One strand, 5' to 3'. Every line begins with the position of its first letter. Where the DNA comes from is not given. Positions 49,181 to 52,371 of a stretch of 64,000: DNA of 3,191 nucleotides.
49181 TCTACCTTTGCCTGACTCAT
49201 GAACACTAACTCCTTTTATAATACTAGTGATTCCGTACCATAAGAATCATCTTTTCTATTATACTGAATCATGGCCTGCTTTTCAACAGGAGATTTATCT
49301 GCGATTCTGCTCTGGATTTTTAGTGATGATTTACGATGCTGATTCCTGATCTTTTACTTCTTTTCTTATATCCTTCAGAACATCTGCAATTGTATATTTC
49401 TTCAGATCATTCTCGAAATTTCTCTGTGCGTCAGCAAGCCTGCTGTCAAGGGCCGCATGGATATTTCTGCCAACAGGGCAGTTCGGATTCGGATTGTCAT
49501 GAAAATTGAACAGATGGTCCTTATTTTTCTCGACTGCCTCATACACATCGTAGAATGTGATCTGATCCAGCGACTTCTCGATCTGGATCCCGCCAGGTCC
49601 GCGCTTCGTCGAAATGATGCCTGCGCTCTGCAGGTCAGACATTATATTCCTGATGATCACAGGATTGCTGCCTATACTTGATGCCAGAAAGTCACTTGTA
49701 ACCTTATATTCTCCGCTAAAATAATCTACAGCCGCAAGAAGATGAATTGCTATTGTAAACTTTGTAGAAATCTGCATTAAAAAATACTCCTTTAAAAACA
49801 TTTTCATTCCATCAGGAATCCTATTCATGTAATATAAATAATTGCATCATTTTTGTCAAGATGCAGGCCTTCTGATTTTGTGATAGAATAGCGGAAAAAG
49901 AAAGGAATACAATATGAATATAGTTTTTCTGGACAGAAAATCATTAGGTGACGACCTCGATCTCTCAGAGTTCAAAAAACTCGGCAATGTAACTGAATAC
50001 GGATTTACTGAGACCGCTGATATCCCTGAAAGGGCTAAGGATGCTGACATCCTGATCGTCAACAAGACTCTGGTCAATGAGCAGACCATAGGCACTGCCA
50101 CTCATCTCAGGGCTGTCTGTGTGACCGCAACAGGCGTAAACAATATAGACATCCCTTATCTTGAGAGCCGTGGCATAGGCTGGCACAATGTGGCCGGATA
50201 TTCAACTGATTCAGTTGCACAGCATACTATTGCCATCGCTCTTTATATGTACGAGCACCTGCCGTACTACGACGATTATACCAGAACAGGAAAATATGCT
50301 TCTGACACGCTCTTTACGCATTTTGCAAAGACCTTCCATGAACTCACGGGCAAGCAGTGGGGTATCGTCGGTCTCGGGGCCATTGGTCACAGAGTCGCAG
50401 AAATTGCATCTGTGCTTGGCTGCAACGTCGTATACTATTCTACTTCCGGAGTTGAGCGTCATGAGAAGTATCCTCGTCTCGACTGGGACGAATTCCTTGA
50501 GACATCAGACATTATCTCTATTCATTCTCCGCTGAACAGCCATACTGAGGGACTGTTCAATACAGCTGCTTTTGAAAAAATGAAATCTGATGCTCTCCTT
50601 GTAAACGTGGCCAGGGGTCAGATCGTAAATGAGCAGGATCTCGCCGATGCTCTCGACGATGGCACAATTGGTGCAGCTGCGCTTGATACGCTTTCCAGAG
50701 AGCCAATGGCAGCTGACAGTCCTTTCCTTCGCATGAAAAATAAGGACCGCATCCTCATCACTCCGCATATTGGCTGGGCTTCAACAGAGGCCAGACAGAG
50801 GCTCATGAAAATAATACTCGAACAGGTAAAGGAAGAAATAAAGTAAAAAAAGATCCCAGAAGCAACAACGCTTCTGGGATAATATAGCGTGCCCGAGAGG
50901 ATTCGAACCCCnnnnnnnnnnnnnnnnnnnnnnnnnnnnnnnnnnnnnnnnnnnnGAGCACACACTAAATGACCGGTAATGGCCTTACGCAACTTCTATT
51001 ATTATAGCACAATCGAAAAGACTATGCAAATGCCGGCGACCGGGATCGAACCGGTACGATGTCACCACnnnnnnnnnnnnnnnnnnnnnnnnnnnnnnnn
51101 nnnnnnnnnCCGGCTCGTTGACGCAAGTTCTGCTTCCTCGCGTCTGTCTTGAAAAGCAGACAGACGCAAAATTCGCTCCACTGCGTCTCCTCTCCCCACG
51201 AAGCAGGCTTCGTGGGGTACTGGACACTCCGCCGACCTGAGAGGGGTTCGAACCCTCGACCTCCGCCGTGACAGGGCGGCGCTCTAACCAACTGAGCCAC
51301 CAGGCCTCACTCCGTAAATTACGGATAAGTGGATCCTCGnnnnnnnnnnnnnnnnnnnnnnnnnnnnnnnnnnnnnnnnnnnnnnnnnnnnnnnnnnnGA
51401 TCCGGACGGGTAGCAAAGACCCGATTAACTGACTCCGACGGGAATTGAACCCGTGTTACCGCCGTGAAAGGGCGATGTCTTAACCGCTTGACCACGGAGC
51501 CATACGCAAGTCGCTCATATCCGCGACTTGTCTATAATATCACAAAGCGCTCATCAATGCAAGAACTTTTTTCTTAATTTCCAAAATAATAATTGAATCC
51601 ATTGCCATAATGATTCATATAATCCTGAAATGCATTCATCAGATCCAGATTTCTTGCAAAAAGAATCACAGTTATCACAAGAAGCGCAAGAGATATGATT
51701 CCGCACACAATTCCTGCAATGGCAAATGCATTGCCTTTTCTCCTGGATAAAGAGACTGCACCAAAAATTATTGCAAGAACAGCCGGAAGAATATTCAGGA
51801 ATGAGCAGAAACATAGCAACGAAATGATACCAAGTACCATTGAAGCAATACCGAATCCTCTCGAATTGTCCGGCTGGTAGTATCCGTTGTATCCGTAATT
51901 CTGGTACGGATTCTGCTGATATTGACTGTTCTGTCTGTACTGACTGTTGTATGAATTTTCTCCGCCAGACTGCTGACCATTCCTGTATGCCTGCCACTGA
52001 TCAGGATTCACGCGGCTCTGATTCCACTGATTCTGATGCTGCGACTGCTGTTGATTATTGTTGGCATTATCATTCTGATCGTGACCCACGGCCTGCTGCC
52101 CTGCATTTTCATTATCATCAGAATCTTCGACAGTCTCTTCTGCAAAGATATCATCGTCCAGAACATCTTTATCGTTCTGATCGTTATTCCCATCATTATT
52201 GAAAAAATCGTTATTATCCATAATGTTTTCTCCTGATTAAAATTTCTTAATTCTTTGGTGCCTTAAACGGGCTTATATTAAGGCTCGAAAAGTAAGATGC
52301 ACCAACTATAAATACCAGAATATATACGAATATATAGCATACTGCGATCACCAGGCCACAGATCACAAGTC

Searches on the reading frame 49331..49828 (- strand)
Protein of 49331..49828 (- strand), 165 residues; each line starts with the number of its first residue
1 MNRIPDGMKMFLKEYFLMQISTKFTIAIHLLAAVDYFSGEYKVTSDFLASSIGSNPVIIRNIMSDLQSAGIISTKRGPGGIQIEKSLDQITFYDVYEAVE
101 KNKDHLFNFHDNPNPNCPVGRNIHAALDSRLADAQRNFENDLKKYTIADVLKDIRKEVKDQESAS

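Call 16: search_protein_families(library=pfam, proteins=[window:49331-49828:-])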
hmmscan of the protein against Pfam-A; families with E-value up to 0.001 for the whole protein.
window:49331-49828:- (165 aa): 3 families
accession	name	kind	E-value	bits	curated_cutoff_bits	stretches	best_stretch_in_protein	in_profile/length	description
PF02082.26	Rrf2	-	3.5e-30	105.3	30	1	20-153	1-132/132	Iron-dependent Transcriptional regulator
PF03444.21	HrcA_DNA-bdg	-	7.2e-05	22.8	21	1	40-80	21-61/79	Winged helix-turn-helix transcription repressor, HrcA DNA-binding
PF13545.12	HTH_Crp_2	-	0.00023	21.5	27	1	41-83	21-61/70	Crp-like helix-turn-helix domain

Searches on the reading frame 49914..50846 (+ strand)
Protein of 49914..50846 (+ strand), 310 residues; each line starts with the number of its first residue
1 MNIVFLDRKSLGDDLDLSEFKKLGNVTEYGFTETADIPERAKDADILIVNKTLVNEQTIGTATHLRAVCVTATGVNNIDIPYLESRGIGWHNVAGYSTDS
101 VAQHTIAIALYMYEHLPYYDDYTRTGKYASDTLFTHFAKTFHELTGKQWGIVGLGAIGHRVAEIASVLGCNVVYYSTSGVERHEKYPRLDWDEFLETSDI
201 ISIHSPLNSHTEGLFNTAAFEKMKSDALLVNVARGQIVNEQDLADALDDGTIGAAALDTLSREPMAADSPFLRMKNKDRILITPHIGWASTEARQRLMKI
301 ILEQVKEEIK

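Call 16: search_protein_families(library=pfam, proteins=[window:49914-50846:+])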
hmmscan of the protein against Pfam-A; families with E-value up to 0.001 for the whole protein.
window:49914-50846:+ (310 aa): 2 families
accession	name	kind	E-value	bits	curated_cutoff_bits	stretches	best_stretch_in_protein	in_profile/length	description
PF02826.25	2-Hacid_dh_C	-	5e-52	176.3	25.1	1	107-287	2-178/178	D-isomer specific 2-hydroxyacid dehydrogenase, NAD binding domain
PF00389.36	2-Hacid_dh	-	3.1e-22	79.1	24.6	1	16-307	11-122/134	D-isomer specific 2-hydroxyacid dehydrogenase, catalytic domain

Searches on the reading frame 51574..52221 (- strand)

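Call 16: search_protein_families(library=pfam, proteins=[window:51574-52221:-])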
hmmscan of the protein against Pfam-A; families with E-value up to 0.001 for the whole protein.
window:51574-52221:- (215 aa): 1 family
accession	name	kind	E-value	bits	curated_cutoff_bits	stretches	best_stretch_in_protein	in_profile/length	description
PF13828.11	DUF4190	-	3e-10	40.1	35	1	124-183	2-61/62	Domain of unknown function (DUF4190)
